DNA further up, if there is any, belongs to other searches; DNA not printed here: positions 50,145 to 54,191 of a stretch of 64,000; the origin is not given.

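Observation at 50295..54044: Ddl-Ddl-TM-PASTAx3 fusion: cytoplasmic D-Ala-D-Ala ligase modules hard-wired to extracytoplasmic peptidoglycan-sensing domains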

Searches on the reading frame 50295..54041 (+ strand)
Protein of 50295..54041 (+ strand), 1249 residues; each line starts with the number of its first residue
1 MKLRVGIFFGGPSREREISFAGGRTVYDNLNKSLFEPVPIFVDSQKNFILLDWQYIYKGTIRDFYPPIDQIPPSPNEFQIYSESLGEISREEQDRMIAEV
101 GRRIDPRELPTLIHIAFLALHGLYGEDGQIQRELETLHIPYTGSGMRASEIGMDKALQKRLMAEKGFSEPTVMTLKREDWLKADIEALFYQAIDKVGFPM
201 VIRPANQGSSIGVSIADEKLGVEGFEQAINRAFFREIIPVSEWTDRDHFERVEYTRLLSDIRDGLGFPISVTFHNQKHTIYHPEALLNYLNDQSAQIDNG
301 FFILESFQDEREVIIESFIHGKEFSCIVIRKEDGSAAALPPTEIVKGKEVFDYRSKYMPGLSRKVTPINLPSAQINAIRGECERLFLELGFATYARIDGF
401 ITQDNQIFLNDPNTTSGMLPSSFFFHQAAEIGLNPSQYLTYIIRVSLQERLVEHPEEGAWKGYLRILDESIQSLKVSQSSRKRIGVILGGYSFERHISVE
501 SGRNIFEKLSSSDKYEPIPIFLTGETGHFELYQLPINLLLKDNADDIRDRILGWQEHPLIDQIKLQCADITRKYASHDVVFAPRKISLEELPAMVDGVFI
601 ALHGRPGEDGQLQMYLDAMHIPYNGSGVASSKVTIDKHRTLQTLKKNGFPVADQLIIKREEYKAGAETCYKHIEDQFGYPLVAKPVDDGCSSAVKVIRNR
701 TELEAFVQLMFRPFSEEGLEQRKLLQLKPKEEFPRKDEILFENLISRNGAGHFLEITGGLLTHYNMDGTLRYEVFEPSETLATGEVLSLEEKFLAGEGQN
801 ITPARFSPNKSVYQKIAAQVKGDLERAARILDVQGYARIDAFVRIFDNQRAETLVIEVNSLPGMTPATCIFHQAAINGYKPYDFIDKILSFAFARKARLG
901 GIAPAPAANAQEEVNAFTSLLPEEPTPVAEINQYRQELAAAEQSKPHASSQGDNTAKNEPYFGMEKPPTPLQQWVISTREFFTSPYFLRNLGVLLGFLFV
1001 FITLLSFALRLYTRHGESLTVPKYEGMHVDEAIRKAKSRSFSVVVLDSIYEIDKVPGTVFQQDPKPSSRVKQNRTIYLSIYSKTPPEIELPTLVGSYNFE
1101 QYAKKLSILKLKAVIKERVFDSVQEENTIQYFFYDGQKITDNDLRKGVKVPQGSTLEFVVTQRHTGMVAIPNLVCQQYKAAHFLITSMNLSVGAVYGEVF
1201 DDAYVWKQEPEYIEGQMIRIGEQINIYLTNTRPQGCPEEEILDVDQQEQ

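Call 3: search_protein_families(library=pfam, proteins=[window:50295-54041:+], max_evalue=1)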
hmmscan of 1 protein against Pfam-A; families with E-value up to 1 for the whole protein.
window:50295-54041:+ (1249 aa): 8 families
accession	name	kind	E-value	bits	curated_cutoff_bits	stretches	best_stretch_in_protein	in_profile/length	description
PF07478.18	Dala_Dala_lig_C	-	6.4e-54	183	24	4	302-443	64-203/204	D-ala D-ala ligase C-terminus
PF01820.27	Dala_Dala_lig_N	-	3.6e-46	157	34.6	2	4-144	1-121/121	D-ala D-ala ligase N-terminus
PF03793.24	PASTA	-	4.6e-15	55.8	23.2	1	1020-1080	2-62/64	PASTA domain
PF13535.11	ATP-grasp_4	-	1.3e-07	31.8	27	2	678-708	2-32/160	ATP-grasp domain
PF02222.28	ATP-grasp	-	2.5e-06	27.7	27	1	307-410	63-157/179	ATP-grasp domain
PF02655.19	ATP-grasp_3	-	0.00067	20.2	23.2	0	636-708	3-61/160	ATP-grasp domain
PF08443.16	RimK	-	0.012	15.7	21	0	636-706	3-68/188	RimK-like ATP-grasp domain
PF02786.22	CPSase_L_D2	-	0.075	13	19.8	0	184-230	26-72/211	Carbamoyl-phosphate synthase L chain, ATP binding domain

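Call 4: search_protein_families(library=ncbifam, proteins=[window:50295-54041:+], max_evalue=1)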
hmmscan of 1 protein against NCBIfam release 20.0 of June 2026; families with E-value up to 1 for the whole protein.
window:50295-54041:+ (1249 aa): 52 families (the best 25 are shown)
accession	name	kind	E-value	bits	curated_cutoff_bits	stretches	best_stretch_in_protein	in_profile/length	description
NF002378.0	PRK01372.1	subfamily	1.1e-107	359.3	243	5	583-893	46-302/305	D-alanine--D-alanine ligase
TIGR01205.1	D_ala_D_alaTIGR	subfamily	2.4e-105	352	245.65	4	4-233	1-179/318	D-alanine--D-alanine ligase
NF002528.0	PRK01966.1-4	subfamily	6.3e-103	344.4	262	4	2-233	4-217/366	D-alanine--D-alanine ligase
NF002527.0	PRK01966.1-3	equivalog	1.8e-82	277.2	310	5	305-448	187-330/332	D-alanine--D-alanine ligase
NF011170.0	PRK14572.1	equivalog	8.2e-79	265.2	489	5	595-712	89-205/351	D-alanyl-alanine synthetase A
NF002526.0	PRK01966.1-2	equivalog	1.1e-77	261.4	449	4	1-233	2-210/362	D-alanine--D-alanine ligase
NF002525.0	PRK01966.1-1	equivalog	1.1e-73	248.3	457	4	1-233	2-212/364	D-alanine--D-alanine ligase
NF000091.3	D_ala_D_ser_VanG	exception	4.1e-71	239.6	495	4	482-712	1-207/344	D-alanine--D-serine ligase VanG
NF000207.3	D_ala_D_ser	equivalog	3.4e-59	200.7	520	4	482-711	1-202/342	D-alanine--D-serine ligase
NF011169.0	PRK14571.1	equivalog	1.6e-58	198.4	404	6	115-219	56-147/300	D-alanyl-alanine synthetase A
NF011171.0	PRK14573.1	equivalog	5.3e-51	173.4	1015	5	114-236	528-646/809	bifunctional UDP-N-acetylmuramate--L-alanine ligase/D-alanine--D-alanine ligase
NF011168.0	PRK14570.1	equivalog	7.8e-51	173.6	505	5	593-710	86-203/364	D-alanyl-alanine synthetase A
NF002529.0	PRK01966.1-5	equivalog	1e-50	172.6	472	3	98-233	71-199/348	D-alanine--D-alanine ligase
NF000206.1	D_ala_D_lac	equivalog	2.7e-50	171.3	550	6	113-219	91-187/342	D-alanine--(R)-lactate ligase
NF012214.1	D_ala_D_ser_VanC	exception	3.4e-48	164.6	650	4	482-711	2-208/350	D-alanine--D-serine ligase VanC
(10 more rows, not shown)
